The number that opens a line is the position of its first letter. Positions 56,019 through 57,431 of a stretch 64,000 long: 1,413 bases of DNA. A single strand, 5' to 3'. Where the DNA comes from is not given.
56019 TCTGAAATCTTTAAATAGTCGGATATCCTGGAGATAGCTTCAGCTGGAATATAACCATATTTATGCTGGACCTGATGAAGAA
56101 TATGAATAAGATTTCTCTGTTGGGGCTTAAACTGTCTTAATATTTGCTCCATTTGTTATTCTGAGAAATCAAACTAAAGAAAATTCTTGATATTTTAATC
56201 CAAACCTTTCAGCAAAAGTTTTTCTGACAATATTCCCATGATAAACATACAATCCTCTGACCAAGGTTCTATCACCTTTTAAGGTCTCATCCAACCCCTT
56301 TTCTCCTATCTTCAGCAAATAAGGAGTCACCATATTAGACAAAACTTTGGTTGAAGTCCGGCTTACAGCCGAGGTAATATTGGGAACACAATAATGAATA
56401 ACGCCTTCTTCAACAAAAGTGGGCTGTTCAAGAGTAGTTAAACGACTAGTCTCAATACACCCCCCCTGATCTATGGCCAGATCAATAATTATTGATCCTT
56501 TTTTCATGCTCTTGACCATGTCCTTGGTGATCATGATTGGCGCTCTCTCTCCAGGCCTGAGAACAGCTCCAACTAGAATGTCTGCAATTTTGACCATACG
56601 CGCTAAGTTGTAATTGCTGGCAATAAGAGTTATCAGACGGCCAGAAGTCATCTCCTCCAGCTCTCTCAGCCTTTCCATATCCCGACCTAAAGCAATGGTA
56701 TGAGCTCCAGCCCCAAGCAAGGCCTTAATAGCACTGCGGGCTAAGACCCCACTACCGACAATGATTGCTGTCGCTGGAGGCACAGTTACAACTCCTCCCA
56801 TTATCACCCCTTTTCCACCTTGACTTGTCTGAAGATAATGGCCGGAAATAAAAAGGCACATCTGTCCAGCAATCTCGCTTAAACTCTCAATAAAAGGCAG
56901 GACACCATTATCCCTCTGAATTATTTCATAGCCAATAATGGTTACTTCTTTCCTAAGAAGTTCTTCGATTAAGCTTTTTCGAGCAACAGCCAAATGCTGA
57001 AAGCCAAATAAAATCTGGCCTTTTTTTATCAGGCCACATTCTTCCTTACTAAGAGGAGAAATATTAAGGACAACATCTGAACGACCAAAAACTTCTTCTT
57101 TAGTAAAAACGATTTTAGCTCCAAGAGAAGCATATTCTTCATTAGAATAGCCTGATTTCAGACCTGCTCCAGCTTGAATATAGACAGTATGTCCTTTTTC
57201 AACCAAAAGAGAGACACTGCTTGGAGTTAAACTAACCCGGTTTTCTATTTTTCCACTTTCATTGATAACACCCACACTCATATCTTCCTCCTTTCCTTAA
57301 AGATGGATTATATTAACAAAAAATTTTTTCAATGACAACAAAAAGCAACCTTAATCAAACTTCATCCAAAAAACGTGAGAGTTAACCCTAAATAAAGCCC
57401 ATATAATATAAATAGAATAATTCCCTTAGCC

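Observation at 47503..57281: Candidate new redox supercomplex: Ald-like, HydC, HydB, catalytically empty HydA-like, atypical NfnA, NfnB, CoA-transferase in one operon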

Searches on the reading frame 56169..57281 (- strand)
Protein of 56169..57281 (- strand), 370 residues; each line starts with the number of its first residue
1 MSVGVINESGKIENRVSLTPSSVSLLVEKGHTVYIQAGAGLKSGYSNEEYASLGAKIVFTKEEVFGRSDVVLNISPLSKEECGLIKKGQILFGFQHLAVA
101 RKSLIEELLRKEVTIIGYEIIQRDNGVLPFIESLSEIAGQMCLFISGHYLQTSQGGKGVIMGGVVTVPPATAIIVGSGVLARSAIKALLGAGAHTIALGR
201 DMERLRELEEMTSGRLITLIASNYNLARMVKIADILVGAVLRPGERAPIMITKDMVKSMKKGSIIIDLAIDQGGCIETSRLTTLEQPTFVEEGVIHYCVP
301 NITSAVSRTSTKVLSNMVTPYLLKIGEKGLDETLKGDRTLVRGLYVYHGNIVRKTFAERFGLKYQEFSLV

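Call 3: search_protein_families(library=pfam, proteins=[window:56169-57281:-])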
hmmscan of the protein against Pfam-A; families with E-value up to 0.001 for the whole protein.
window:56169-57281:- (370 aa): 5 families
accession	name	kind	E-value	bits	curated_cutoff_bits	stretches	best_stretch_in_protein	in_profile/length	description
PF01262.27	AlaDh_PNT_C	-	1.3e-64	218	23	1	146-353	5-213/214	Alanine dehydrogenase/PNT, C-terminal domain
PF05222.21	AlaDh_PNT_N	-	1.7e-36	125.9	30.4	1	4-138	1-136/136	Alanine dehydrogenase/PNT, N-terminal domain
PF02826.25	2-Hacid_dh_C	-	2.3e-07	30.8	25.1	0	170-277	37-133/178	D-isomer specific 2-hydroxyacid dehydrogenase, NAD binding domain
PF01488.26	Shikimate_DH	-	1.6e-06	28.7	24.3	1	170-270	13-113/138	Shikimate / quinate 5-dehydrogenase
PF03807.23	F420_oxidored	-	5e-05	24.3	21.6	1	172-268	3-91/94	NADP oxidoreductase coenzyme F420-dependent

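Call 4: search_protein_families(library=ncbifam, proteins=[window:56169-57281:-])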
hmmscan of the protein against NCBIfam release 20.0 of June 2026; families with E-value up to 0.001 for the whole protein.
window:56169-57281:- (370 aa): 5 families
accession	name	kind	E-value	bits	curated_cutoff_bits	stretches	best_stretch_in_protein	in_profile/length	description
TIGR00518.1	alaDH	equivalog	3.4e-105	352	391.85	1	1-366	1-364/370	alanine dehydrogenase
NF006942.0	PRK09424.1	equivalog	3.1e-40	138.4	383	2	1-199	1-195/510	Re/Si-specific NAD(P)(+) transhydrogenase subunit alpha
TIGR00561.1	pntA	equivalog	6.3e-32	110.9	444.4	1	3-348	2-361/511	Re/Si-specific NAD(P)(+) transhydrogenase subunit alpha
TIGR01035.1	hemA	equivalog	4e-05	22.7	209.55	1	170-270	181-278/416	glutamyl-tRNA reductase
NF006162.0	PRK08306.1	equivalog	8.1e-05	22.1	261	1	165-275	150-249/297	dipicolinate synthase subunit DpsA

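Call 27: search_solved_structures(query=window:56169-57281:-, show_alignments=2)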
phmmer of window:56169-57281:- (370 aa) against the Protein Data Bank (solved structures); distinct sequences matched with E-value up to 0.001: 25.
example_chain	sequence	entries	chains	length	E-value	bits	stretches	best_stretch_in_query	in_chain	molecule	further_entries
2eez_A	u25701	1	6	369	8.8e-95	320.9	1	1-365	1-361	Alanine dehydrogenase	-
8hye_A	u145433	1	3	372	6.3e-83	282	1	1-366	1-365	Alanine dehydrogenase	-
8hyh_A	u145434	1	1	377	1.6e-81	277.4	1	2-364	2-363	Alanine dehydrogenase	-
9unz_A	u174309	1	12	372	1.7e-81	277.2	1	1-366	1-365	Alanine dehydrogenase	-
2voe_A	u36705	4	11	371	4.6e-80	272.5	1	1-366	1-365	ALANINE DEHYDROGENASE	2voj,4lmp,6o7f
2vhw_A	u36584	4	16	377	4.9e-80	272.5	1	1-366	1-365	ALANINE DEHYDROGENASE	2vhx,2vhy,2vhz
2vhv_A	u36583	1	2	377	2.5e-79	270.2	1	1-366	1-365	ALANINE DEHYDROGENASE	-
1pjb_A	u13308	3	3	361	8.8e-79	268.3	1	1-353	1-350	L-ALANINE DEHYDROGENASE | PROTEIN (L-ALANINE DEHYDROGENASE)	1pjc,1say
9vae_A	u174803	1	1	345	5.4e-75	255.9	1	9-330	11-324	alanine dehydrogenase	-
9wns_A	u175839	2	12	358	6.1e-75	255.7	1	9-330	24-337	alanine dehydrogenase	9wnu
6que_A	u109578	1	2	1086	6.8e-28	101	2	2-193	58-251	Nicotinamide nucleotide transhydrogenase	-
6qti_A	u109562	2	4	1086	6.8e-28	101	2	2-193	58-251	Nicotinamide nucleotide transhydrogenase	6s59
9uv7_E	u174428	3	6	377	2.7e-26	95.8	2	3-201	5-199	NAD(P) transhydrogenase subunit alpha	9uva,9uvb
1x13_A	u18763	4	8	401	3.3e-26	95.5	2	3-201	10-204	NAD(P) transhydrogenase subunit alpha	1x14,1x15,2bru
1nm5_A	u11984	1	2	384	1.8e-25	93.1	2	3-219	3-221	NAD(P) transhydrogenase subunit alpha part 1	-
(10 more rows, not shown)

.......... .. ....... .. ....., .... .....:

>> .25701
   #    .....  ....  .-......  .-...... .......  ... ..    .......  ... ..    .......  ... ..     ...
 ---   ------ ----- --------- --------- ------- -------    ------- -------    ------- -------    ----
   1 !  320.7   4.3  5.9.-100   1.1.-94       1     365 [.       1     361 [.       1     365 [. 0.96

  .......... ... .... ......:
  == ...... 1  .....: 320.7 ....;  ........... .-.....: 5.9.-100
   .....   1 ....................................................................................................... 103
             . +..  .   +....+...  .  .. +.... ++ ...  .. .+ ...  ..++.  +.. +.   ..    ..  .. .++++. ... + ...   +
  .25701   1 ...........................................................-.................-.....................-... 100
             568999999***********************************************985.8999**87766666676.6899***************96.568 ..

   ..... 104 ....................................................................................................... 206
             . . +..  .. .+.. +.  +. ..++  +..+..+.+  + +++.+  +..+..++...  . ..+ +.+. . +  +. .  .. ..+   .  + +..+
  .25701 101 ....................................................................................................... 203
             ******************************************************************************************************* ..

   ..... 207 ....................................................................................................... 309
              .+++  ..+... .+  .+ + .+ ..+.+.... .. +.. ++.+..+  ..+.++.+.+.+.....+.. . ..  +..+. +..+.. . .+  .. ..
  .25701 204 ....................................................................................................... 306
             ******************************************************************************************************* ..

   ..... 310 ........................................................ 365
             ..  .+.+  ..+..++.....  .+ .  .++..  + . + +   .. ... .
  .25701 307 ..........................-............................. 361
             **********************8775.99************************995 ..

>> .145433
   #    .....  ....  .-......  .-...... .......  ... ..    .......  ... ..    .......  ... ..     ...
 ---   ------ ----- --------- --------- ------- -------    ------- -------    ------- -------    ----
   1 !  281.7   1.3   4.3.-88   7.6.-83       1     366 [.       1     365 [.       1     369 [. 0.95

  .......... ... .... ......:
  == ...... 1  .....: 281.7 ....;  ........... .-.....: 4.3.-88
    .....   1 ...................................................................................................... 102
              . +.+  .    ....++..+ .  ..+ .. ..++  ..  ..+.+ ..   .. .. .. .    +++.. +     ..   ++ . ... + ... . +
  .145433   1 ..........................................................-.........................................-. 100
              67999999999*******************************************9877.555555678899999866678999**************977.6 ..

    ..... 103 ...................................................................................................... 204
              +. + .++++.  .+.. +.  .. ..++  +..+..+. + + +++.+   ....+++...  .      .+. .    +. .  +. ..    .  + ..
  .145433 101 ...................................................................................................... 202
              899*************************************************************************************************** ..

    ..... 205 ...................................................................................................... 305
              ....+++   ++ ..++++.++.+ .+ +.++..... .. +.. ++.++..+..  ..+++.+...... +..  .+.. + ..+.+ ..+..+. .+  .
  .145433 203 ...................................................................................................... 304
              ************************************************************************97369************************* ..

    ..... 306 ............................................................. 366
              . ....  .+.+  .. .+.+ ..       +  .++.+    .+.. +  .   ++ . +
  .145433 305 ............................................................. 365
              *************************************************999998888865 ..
